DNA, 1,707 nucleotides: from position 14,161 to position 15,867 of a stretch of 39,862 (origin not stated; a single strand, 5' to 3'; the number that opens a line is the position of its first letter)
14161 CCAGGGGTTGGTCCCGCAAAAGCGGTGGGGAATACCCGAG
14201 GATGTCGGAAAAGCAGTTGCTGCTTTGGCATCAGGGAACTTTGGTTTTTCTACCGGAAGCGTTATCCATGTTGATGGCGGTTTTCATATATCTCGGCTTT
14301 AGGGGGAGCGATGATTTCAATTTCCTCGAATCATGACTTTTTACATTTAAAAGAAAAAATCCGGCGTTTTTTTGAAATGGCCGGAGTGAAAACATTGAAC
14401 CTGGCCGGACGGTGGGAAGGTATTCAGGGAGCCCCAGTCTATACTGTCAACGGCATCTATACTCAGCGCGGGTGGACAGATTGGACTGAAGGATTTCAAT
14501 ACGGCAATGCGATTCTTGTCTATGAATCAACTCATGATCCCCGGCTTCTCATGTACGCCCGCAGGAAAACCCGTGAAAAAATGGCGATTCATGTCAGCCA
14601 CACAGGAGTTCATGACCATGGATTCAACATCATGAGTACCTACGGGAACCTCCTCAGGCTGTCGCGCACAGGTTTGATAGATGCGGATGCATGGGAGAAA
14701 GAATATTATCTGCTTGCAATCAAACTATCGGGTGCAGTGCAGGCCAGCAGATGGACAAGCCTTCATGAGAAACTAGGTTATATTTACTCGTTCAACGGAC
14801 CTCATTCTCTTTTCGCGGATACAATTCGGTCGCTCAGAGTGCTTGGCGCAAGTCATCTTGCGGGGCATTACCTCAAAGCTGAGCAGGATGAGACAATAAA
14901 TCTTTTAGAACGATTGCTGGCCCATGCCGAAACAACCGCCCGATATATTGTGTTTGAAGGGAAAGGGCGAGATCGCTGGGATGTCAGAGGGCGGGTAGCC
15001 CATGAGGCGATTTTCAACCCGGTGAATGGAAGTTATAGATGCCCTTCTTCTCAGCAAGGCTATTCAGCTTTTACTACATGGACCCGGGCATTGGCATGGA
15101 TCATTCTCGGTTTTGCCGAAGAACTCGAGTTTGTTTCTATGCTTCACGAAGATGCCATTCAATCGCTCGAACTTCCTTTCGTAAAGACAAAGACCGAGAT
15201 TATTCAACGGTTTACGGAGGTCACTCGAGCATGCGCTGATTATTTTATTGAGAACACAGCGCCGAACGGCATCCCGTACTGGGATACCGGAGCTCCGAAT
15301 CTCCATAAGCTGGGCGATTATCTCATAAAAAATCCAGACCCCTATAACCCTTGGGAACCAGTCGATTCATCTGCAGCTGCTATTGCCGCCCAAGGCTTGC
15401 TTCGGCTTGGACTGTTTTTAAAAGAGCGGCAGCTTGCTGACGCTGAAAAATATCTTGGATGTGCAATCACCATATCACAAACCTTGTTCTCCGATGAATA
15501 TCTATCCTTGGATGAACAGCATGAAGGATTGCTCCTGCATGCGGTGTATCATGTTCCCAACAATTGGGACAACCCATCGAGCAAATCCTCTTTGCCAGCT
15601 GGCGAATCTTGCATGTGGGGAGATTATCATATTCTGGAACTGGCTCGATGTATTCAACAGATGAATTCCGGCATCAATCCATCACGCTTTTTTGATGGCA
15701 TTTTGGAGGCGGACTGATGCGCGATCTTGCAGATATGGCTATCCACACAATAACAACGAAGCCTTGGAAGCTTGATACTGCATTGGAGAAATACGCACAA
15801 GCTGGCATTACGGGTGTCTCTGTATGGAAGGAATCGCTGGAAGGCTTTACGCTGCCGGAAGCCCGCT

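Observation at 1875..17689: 16-kb oxidoreductase and TIM-barrel-rich sugar-acid locus with no kinase, no regulator and no lyase, built around a TTT transporter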

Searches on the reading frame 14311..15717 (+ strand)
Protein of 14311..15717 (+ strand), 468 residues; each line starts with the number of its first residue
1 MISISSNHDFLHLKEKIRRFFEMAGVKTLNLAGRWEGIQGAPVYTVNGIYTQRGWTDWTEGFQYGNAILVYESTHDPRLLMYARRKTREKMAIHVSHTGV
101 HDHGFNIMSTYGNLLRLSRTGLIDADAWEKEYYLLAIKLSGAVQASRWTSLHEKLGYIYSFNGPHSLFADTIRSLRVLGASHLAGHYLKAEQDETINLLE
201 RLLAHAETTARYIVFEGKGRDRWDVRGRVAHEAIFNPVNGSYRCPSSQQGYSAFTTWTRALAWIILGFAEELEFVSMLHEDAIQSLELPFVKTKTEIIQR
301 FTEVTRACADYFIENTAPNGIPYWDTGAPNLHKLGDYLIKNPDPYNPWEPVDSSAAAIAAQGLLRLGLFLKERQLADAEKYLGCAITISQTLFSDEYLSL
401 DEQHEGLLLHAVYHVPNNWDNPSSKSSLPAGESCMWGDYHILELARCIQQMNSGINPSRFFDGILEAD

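Call 4: search_protein_families(library=pfam, proteins=[window:14311-15717:+])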
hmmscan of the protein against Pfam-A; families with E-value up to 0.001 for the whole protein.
window:14311-15717:+ (468 aa): 1 family
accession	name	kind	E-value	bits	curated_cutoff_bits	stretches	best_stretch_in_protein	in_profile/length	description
PF07470.19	Glyco_hydro_88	-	5.9e-05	22.6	26.6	0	230-277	163-219/352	Glycosyl Hydrolase Family 88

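Call 8: search_protein_families(library=ncbifam, proteins=[window:14311-15717:+], max_evalue=0.001)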
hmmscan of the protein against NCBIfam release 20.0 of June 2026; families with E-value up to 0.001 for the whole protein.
window:14311-15717:+ (468 aa): 0 families

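Call 10: search_solved_structures(query=window:14311-15717:+, max_evalue=1)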
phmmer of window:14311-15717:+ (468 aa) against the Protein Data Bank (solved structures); distinct sequences matched with E-value up to 1: 9.
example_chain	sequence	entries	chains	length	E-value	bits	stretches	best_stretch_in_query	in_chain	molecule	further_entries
1vd5_A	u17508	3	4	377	5e-10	41.7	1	229-446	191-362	unsaturated glucuronyl hydrolase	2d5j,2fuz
2ahf_A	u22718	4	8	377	6.3e-10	41.4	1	229-446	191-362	unsaturated glucuronyl hydrolase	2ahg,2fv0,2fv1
3wiw_A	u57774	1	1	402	1.3e-07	33.8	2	348-412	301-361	Glycosyl hydrolase family 88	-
3wux_A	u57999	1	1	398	5.3e-06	28.5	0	41-86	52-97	Unsaturated chondroitin disaccharide hydrolase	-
2zzr_A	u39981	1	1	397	5.6e-06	28.4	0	41-87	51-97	Unsaturated glucuronyl hydrolase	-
3ani_A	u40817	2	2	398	5.6e-06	28.4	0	41-87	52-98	Putative uncharacterized protein gbs1889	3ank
3anj_A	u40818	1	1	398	5.6e-06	28.4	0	41-87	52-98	Putative uncharacterized protein gbs1889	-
3vxd_A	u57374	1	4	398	7.8e-06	27.9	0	41-86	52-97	Putative uncharacterized protein gbs1889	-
6ncl_a5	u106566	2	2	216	0.65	11.7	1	296-344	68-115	P6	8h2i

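Call 33: find_homologous_proteins(query=window:14311-15717:+, max_evalue=0.00001)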
Query window:14311-15717:+ (468 aa): 8000 proteins with E <= 0.00001 among 8000 candidates; the best 120 are listed.
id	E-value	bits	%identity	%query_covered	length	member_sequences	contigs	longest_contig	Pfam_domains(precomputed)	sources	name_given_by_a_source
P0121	9.6e-298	1005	90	100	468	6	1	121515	PF07470.20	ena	-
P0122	1.0e-271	920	82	100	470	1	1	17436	-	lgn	-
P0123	8.2e-190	649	61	99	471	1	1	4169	-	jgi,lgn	jgi:hypothetical protein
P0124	2.4e-189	648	63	98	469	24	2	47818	-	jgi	jgi:hypothetical protein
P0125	1.8e-187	642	60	100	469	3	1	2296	-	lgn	-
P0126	3.1e-187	641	60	99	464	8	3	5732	-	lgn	-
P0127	5.8e-187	640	59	99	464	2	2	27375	-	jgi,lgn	jgi:hypothetical protein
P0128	2.0e-186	638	60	99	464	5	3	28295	-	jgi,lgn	jgi:hypothetical protein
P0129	3.6e-186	637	62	96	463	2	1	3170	-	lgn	-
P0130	2.2e-185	635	61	98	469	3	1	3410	-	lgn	-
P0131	1.3e-184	632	62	98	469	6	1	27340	-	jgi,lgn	-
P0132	2.9e-183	628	59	98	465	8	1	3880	-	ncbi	-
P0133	4.6e-180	617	62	93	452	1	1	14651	-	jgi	jgi:hypothetical protein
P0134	6.5e-180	617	59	99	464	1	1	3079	-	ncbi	ncbi:MAG TPA: hypothetical protein VIO60_06750 [Rectinemataceae bacterium]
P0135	6.6e-180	617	59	97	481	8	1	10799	-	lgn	-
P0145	2.3e-175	602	57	99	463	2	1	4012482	-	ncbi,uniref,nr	ncbi:glycosyl hydrolase [Oceanispirochaeta crateris]|uniref:Glycosyl hydrolase n=1 Tax=Oceanispiroch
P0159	1.0e-172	593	65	77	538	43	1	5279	PF07470.20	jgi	-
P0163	9.9e-172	590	54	98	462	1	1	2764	PF07470.20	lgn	-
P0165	1.6e-171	589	57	99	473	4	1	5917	PF07470.20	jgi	-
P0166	2.4e-171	589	56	99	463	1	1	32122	PF07470.20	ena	-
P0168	5.0e-171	588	56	99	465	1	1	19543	PF07470.20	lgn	-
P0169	6.6e-171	587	-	-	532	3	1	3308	PF07470.20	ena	-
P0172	2.2e-170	585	58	99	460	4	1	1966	PF07470.20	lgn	-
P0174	3.9e-170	585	58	96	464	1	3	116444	PF07470.20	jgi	-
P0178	9.0e-170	583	57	96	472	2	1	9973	PF07470.20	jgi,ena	-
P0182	3.1e-169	582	57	99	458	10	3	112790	PF07470.20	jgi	jgi:hypothetical protein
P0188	6.6e-169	581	58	99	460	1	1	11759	PF07470.20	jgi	-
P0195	2.2e-168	579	55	99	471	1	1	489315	-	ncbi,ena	-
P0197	2.5e-168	579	56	96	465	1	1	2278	PF07470.20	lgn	-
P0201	3.4e-168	578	56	99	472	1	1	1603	PF07470.20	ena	-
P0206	2.0e-167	576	57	99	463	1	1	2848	PF07470.20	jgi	jgi:hypothetical protein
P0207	2.9e-167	575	58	97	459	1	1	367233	-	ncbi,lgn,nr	ncbi:MAG TPA: glycosyl hydrolase [Opitutaceae bacterium]|nr:glycosyl hydrolase [Opitutaceae bacteriu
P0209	3.1e-167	575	56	96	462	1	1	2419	PF07470.20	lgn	-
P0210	3.4e-167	575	55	95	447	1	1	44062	PF07470.20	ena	-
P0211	3.5e-167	575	55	96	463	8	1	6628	PF07470.20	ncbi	-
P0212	3.5e-167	575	56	99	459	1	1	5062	PF07470.20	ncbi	-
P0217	5.8e-167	574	57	99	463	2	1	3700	PF07470.20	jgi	jgi:unsaturated chondroitin disaccharide hydrolase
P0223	1.3e-166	573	57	99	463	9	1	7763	PF07470.20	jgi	jgi:hypothetical protein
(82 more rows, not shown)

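Call 34: find_encoding_contigs(protein=P0145, flank=10000, max_places=1)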
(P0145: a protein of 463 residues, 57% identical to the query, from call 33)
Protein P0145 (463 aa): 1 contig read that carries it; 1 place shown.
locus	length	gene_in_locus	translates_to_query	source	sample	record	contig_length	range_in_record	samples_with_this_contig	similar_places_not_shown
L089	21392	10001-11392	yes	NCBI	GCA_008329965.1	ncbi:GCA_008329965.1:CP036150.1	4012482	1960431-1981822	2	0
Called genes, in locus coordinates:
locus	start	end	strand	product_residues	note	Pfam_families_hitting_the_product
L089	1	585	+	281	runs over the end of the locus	PF00528:BPD_transp_1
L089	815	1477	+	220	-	PF04773:FecR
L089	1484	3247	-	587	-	PF07969:Amidohydro_3 (faint), PF01979:Amidohydro_1, PF13382:Adenine_deam_C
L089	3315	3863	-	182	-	PF02361:CbiQ (weak)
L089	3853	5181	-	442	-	PF02367:TsaE (faint), PF13191:AAA_16 (faint), PF13476:AAA_23 (faint), PF13555:AAA_29 (faint), PF00005:ABC_tran, PF00005:ABC_tran, PF02463:SMC_N (weak), PF13304:AAA_21 (weak), +1 more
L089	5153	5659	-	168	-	PF09512:ThiW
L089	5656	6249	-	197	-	PF02581:TMP-TENI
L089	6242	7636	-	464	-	PF00474:SSF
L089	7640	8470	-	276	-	PF08543:Phos_pyr_kin, PF00294:PfkB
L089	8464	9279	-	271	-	PF02110:HK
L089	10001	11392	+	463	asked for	-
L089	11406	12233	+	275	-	PF01261:AP_endonuc_2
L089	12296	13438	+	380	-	PF01408:GFO_IDH_MocA (faint), PF02894:GFO_IDH_MocA_C, PF22685:Gal80p_C-like (faint), PF22725:GFO_IDH_MocA_C3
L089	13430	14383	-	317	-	PF00248:Aldo_ket_red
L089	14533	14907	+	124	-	PF00903:Glyoxalase, PF12681:Glyoxalase_2, PF22677:Ble-like_N (faint), PF13669:Glyoxalase_4 (weak)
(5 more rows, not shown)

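Call 35: find_encoding_contigs(protein=P0207, flank=10000, max_places=1)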
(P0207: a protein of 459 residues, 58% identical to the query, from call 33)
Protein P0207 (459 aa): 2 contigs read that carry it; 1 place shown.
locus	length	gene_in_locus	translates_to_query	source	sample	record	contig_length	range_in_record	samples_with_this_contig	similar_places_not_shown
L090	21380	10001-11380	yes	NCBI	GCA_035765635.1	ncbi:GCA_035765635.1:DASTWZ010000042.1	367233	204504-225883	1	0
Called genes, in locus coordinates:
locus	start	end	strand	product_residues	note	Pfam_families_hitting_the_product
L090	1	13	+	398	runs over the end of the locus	PF01408:GFO_IDH_MocA, PF22725:GFO_IDH_MocA_C3 (faint)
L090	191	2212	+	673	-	PF00474:SSF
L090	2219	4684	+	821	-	PF22847:Glyco_hydro_43_rel, PF00657:Lipase_GDSL (weak), PF13472:Lipase_GDSL_2, PF00657:Lipase_GDSL, PF13472:Lipase_GDSL_2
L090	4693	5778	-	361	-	PF00356:LacI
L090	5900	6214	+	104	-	PF05336:rhaM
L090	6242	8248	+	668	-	PF02449:Glyco_hydro_42, PF08532:Glyco_hydro_42M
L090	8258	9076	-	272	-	PF07883:Cupin_2 (weak), PF12833:HTH_18, PF00165:HTH_AraC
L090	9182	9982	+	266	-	PF00106:adh_short, PF08659:KR, PF13561:adh_short_C2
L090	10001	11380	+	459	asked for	-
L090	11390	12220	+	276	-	PF01261:AP_endonuc_2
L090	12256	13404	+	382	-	PF02894:GFO_IDH_MocA_C, PF22725:GFO_IDH_MocA_C3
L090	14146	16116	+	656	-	PF07679:I-set, PF13895:Ig_2, PF07679:I-set, PF13895:Ig_2, PF13927:Ig_3, PF07679:I-set, PF13927:Ig_3, PF13313:DUF4082, +4 more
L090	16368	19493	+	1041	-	PF07679:I-set, PF13927:Ig_3, PF07679:I-set, PF13927:Ig_3, PF07679:I-set, PF13927:Ig_3, PF07679:I-set, PF13927:Ig_3, +16 more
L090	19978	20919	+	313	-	PF06832:BiPBP_C (faint), PF13895:Ig_2, PF07679:I-set (weak), PF13927:Ig_3, PF07679:I-set, PF13895:Ig_2 (weak), PF13927:Ig_3, PF07679:I-set, +2 more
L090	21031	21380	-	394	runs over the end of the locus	PF01266:DAO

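Call 36: find_encoding_contigs(protein=P0195, flank=10000, max_places=1)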
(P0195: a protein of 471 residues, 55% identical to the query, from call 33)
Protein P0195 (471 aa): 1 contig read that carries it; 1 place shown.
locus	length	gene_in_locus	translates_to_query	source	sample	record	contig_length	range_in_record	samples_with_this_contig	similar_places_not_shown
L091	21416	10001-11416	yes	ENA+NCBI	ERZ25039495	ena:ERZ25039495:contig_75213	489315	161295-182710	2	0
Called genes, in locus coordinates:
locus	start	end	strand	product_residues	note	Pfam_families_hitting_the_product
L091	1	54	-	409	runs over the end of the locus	PF04455:Saccharop_dh_N, PF21571:ArgZ-like_C_1st, PF21570:ArgZ-like_C_2nd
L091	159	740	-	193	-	-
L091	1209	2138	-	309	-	PF00753:Lactamase_B (weak), PF12706:Lactamase_B_2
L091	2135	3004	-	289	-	PF08668:HDOD, PF01966:HD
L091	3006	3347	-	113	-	-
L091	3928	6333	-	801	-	-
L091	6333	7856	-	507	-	PF00041:fn3 (weak)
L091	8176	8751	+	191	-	PF00356:LacI, PF13384:HTH_23 (faint)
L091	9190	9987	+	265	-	PF00106:adh_short, PF08659:KR (weak), PF13561:adh_short_C2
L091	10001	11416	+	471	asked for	-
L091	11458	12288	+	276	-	PF01261:AP_endonuc_2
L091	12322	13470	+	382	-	PF01408:GFO_IDH_MocA (weak), PF02894:GFO_IDH_MocA_C, PF22725:GFO_IDH_MocA_C3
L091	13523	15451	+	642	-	PF01541:GIY-YIG, PF27096:UvrC_M, PF02151:UVR, PF22920:UvrC_RNaseH, PF08459:UvrC_RNaseH_dom, PF12826:HHH_2 (weak), PF14520:HHH_5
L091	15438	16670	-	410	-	PF00389:2-Hacid_dh, PF02826:2-Hacid_dh_C, PF03446:NAD_binding_2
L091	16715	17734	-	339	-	PF21694:DNA_pol3_delta_C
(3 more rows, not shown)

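Call 40: search_solved_structures(query=A2, max_evalue=0.01, show_alignments=2)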
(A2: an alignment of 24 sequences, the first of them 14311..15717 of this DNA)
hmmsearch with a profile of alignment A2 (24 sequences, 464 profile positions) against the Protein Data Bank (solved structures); distinct sequences matched with E-value up to 0.01: 8.
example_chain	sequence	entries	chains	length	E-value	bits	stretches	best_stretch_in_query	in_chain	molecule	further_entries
2ahf_A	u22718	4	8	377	1.1e-17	66.7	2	301-454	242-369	unsaturated glucuronyl hydrolase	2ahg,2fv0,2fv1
1vd5_A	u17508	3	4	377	1.3e-17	66.5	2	301-454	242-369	unsaturated glucuronyl hydrolase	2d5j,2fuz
2zzr_A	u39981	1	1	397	2.6e-13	52.3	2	349-446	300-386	Unsaturated glucuronyl hydrolase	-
3ani_A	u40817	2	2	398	2.7e-13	52.3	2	349-446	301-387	Putative uncharacterized protein gbs1889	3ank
3anj_A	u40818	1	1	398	2.7e-13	52.3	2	349-446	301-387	Putative uncharacterized protein gbs1889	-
3vxd_A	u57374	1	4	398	6.1e-13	51.1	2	349-446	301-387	Putative uncharacterized protein gbs1889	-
3wux_A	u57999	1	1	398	6.8e-13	50.9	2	235-446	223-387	Unsaturated chondroitin disaccharide hydrolase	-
3wiw_A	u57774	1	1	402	2.6e-11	45.7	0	294-413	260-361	Glycosyl hydrolase family 88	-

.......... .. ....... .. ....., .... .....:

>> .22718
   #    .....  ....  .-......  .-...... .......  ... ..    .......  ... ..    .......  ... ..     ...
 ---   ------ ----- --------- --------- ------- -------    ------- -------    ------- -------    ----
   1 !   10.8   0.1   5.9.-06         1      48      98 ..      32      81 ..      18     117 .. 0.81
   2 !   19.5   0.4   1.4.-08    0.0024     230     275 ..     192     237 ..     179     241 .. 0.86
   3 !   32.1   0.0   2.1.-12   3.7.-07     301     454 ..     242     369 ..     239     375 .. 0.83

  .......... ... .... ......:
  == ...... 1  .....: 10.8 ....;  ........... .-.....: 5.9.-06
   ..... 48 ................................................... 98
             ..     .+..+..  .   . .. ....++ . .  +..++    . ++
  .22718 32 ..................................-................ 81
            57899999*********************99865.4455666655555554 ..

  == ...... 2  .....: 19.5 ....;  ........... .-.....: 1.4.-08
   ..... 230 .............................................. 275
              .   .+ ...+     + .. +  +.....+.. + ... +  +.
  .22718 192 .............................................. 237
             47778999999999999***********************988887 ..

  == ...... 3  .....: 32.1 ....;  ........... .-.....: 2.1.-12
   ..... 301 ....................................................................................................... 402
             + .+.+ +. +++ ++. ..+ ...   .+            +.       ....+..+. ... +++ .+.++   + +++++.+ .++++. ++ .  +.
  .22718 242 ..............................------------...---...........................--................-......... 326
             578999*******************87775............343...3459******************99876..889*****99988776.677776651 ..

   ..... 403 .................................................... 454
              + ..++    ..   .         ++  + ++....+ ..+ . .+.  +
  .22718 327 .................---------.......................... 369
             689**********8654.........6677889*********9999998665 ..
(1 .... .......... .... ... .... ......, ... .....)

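Call 51: predict_structure(alignment_id=A2)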
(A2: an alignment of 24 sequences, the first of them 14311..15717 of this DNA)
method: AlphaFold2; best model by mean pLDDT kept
length: 468 residues; sequences in the alignment: 24
mean_pLDDT: 86.3   pTM: 0.92
mean pLDDT of the five models: 86.3, 85.2, 82.7, 82.7, 78.7
residues with pLDDT >= 90: 247; 70-90: 170; 50-70: 30; < 50: 21
segments of 3 or more residues with pLDDT < 50: 246-255, 421-429
pLDDT, mean of each block of 10 residues (from residue 1): 88 95 97 90 87 73 95 97 94 79 79 93 90 92 89 89 85 84 89 89 94 85 81 83 56 57 94 93 92 95 97 93 73 84 81 94 97 96 98 92 90 60 45 87 97 90 71
secondary structure, 60 per line:
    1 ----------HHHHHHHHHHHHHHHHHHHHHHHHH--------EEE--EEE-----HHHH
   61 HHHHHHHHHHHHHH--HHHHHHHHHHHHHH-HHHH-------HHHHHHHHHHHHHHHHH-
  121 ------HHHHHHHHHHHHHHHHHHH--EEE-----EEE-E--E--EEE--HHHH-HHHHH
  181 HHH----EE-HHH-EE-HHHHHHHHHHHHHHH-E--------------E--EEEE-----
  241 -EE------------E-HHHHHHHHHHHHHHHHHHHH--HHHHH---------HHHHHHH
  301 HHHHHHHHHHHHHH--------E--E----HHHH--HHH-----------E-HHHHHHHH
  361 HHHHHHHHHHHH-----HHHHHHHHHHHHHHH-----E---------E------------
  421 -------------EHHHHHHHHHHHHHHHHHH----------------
elements in order: H11-35 E44-46 E49-51 H57-74 H77-90 H92-95 H103-119 H127-145 E148-150 E156-158 E166-168 H171-174 H176-183 H198-212 E232-235 H258-277 H280-284 H294-314 H331-334 H353-372 H378-392 H435-452

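Call 55: fold_search(model_id=the predicted structure, library=pdb)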
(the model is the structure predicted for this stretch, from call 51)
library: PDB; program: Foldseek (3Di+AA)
matches with E <= 10: 563; with E <= 0.001: 23
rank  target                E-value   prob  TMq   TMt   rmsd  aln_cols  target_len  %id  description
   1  1vd5                  8.1e-16  1.00  0.68  0.83   3.9       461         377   21  Crystal Structure of Unsaturated Glucuronyl Hydrolase, Responsible for the Degradation of Glycosaminoglycan, from Bacill (released 2004-07-13)
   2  2fv0_A                6.5e-15  1.00  0.65  0.80   4.5       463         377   21  UGL_D88N/dGlcA-Glc-Rha-Glc (released 2006-05-30)
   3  3wiw                  1.1e-13  1.00  0.67  0.83   4.5       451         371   20  Crystal structure of unsaturated glucuronyl hydrolase specific for heparin (released 2014-01-08)
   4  2zzr                  3.6e-13  1.00  0.64  0.75   6.5       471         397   21  Crystal structure of unsaturated glucuronyl hydrolase from Streptcoccus agalactiae (released 2009-04-14)
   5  3wux                  1.9e-11  1.00  0.58  0.71   6.4       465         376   20  Crystal structure of unsaturated glucuronyl hydrolase mutant D115N/K370S from Streptococcus agalactiae (released 2014-05-28)
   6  3vxd_C                2.7e-11  1.00  0.58  0.74   7.2       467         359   19  Crystal structure of unsaturated glucuronyl hydrolase mutant D115N from Streptcoccus agalactiae (released 2012-10-03)
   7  3ani                  8.9e-11  1.00  0.59  0.71   6.4       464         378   20  Crystal structure of unsaturated glucuronyl hydrolase mutant D175N from Streptcoccus agalactiae (released 2010-10-06)
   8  3vxd_B                1.1e-10  1.00  0.57  0.73   6.1       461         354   18  Crystal structure of unsaturated glucuronyl hydrolase mutant D115N from Streptcoccus agalactiae (released 2012-10-03)
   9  3anj                  1.2e-10  1.00  0.61  0.75   5.3       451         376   21  Crystal structure of unsaturated glucuronyl hydrolase from Streptcoccus agalactiae (released 2010-10-06)
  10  3vxd_A                3.3e-10  1.00  0.56  0.71   6.3       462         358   19  Crystal structure of unsaturated glucuronyl hydrolase mutant D115N from Streptcoccus agalactiae (released 2012-10-03)
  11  3vxd_D                1.1e-09  1.00  0.58  0.75   5.2       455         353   20  Crystal structure of unsaturated glucuronyl hydrolase mutant D115N from Streptcoccus agalactiae (released 2012-10-03)
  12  6shd_A                2.1e-05  1.00  0.49  0.64   7.1       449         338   14  Structure of the GH76A alpha-1,6-mannanase from Salegentibacter sp. HEL1_6 (released 2020-08-26)
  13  6y8f_A                5.6e-05  1.00  0.49  0.64   6.8       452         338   13  An inactive (D136N and D137N) variant of alpha-1,6-mannanase, GH76A of Salegentibacter sp. HEL1_6 in complex with alph (released 2021-03-31)
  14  4boj_C                7.1e-05  1.00  0.46  0.58   7.7       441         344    9  Crystal structure of Bacillus circulans TN-31 Aman6 in complex with mannobiose (released 2014-05-28)
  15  6u4z                  8.1e-05  1.00  0.48  0.48   6.9       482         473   11  Crystal Structure of a family 76 glycoside hydrolase from a bovine Bacteroides thetaiotaomicron strain (released 2020-04-29)
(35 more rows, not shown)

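Call 62: find_related_loci(query=A2, collection=metagenome_contigs, flank=10000)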
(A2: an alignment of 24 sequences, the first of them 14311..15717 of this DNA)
Query A2 (468 aa) in metagenome_contigs; peptide patterns used: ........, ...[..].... (x = any residue, [..] = any of these).
599 stretches matched a pattern (row limit reached: there are more); 587 encode a relative of the query (tblastn E <= 1e-3); the best 80 are kept; 80 distinct loci.
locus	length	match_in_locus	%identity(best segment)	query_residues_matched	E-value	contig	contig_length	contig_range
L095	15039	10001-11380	58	1-461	2e-179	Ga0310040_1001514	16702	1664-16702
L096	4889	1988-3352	57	1-451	0e+0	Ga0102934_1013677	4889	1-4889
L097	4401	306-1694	55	1-462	1e-180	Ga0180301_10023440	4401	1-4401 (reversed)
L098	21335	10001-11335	56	13-461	3e-168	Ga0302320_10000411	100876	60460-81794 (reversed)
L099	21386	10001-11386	56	1-461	6e-167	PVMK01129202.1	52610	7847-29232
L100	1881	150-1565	54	1-462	0e+0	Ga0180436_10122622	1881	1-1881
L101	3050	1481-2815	56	13-461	1e-175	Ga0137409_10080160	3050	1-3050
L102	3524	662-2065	54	1-467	1e-173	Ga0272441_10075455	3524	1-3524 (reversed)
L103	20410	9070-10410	57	1-451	1e-165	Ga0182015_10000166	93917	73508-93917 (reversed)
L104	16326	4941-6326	55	1-461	2e-165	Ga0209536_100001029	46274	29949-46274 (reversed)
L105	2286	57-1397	56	1-451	2e-177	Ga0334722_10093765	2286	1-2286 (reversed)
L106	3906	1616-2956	55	1-451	2e-170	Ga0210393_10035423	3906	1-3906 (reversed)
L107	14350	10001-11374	54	1-461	3e-164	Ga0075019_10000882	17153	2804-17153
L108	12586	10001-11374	54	1-462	5e-163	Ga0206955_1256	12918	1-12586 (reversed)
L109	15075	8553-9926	54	1-462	4e-163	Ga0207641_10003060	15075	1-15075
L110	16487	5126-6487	54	1-454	2e-163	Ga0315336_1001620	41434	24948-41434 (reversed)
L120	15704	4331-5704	53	1-462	4e-161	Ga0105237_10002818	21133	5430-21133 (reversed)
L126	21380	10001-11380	52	1-464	6e-160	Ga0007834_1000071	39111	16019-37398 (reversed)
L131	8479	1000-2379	51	2-466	9e-160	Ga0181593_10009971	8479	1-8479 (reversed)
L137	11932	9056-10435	52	1-464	7e-159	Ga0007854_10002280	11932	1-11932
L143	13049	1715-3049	53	1-451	3e-158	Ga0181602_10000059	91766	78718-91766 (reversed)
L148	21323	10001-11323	54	2-448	5e-158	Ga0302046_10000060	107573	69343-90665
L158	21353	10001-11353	54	13-462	6e-157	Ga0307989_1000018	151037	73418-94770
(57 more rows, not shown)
